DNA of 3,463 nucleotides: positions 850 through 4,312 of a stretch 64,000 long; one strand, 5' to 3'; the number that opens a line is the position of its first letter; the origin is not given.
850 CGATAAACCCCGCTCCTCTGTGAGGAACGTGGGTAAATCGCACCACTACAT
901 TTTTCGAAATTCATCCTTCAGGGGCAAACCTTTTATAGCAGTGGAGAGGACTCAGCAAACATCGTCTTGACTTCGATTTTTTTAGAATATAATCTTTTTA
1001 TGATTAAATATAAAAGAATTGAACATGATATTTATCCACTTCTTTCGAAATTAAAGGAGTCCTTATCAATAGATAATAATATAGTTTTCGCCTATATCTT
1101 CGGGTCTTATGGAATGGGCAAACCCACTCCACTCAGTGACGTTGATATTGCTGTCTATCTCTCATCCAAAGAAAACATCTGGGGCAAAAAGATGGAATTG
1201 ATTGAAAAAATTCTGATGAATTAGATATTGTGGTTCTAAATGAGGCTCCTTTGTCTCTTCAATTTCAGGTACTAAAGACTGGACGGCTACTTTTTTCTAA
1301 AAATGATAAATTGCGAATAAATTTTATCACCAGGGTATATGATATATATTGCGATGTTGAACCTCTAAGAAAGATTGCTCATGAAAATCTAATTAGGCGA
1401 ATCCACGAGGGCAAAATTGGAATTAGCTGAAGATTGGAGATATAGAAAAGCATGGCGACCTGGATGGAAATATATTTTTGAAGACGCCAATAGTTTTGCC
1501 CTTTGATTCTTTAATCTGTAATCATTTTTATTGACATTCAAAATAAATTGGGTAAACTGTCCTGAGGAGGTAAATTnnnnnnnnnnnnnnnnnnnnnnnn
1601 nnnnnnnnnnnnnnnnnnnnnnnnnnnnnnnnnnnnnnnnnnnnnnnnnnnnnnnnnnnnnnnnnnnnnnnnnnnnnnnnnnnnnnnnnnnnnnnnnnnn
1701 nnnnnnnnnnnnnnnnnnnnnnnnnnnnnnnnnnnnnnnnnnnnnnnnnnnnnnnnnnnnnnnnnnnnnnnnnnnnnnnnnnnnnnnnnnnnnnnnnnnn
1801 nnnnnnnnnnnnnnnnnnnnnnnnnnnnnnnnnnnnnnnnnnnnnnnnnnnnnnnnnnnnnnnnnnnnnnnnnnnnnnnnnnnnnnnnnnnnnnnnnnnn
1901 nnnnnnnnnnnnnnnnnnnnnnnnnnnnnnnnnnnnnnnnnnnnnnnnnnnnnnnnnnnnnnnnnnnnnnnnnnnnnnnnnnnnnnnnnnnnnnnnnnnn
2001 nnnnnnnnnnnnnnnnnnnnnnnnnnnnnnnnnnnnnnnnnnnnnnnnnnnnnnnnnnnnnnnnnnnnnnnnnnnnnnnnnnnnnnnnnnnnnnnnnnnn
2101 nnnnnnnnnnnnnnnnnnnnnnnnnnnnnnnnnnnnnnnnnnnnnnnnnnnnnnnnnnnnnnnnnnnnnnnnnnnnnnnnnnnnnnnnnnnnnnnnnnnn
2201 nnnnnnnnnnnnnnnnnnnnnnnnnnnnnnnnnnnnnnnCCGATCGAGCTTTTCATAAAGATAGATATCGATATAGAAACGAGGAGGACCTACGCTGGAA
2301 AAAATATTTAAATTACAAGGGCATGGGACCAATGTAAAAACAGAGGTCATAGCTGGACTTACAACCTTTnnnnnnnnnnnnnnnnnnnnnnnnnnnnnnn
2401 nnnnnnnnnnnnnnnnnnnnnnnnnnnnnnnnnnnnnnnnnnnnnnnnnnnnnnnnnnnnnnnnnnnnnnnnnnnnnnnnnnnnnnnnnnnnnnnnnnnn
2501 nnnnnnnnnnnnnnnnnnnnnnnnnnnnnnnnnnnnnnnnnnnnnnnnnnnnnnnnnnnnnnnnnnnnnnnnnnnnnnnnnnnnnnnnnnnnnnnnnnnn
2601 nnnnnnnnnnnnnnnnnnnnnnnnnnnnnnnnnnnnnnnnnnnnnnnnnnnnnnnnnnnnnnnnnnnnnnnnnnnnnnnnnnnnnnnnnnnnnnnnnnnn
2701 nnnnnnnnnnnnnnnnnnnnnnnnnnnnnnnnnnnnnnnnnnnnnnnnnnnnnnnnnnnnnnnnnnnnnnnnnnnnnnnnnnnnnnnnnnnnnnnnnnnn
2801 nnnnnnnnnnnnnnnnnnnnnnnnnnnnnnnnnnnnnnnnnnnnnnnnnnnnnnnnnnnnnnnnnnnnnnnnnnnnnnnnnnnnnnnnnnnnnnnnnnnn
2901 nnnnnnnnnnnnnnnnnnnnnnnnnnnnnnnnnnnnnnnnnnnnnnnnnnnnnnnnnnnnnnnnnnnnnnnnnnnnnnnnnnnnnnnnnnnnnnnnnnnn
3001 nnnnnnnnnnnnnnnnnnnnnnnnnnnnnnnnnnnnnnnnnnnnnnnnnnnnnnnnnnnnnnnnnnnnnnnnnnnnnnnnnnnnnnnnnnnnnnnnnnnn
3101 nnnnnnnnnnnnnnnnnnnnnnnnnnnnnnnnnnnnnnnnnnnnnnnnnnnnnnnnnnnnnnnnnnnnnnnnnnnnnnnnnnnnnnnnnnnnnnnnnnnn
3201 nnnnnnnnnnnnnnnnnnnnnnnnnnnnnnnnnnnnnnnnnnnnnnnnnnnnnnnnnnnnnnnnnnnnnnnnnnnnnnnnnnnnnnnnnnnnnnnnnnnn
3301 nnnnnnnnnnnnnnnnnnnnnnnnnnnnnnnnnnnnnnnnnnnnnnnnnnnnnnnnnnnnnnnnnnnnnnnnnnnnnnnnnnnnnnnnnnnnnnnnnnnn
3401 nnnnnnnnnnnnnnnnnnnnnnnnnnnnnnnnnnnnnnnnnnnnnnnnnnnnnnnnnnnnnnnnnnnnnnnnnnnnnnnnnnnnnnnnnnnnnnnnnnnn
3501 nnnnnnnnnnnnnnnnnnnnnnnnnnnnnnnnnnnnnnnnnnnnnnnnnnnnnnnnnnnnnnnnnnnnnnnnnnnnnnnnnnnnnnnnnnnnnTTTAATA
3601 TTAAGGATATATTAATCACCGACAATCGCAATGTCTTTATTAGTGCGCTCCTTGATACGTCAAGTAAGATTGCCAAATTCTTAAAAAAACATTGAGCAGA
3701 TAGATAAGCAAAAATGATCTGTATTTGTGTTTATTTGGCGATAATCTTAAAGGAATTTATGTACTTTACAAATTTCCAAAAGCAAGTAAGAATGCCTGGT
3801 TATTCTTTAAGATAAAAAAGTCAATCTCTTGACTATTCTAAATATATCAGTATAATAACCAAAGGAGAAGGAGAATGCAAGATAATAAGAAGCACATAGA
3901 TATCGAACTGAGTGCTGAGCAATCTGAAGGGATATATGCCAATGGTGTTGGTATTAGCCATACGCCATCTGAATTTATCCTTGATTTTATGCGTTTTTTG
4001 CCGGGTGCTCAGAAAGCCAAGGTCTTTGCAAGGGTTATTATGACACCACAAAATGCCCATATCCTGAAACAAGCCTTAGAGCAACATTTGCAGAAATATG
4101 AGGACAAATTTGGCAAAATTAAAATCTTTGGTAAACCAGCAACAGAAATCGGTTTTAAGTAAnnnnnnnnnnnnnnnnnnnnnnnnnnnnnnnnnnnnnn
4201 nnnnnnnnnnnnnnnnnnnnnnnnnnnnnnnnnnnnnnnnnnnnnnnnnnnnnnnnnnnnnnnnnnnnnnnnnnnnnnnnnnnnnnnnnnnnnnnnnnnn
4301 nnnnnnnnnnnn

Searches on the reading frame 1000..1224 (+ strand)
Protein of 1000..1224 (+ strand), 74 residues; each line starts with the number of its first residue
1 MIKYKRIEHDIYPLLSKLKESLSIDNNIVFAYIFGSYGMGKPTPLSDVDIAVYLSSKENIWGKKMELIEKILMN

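Call 16: search_protein_families(library=pfam, proteins=[window:1000-1224:+])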
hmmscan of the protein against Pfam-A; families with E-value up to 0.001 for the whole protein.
window:1000-1224:+ (74 aa): 2 families
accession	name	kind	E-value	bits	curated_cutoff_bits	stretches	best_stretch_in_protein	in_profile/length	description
PF18765.7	Polbeta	-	2.6e-12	47.2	26.9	1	17-70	2-54/93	Polymerase beta, Nucleotidyltransferase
PF01909.29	NTP_transf_2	-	2.3e-08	34.7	21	1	15-59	1-45/93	Nucleotidyltransferase domain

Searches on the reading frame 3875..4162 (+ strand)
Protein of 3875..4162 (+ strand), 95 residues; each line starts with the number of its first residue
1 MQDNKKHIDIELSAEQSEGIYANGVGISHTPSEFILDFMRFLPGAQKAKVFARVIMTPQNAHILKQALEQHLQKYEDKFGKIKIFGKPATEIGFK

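Call 16: search_protein_families(library=pfam, proteins=[window:3875-4162:+])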
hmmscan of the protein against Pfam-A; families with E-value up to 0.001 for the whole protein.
window:3875-4162:+ (95 aa): 1 family
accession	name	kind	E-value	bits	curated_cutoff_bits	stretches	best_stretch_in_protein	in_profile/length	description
PF11950.13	DUF3467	-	8e-25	87.2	25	1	5-83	12-91/92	Protein of unknown function (DUF3467)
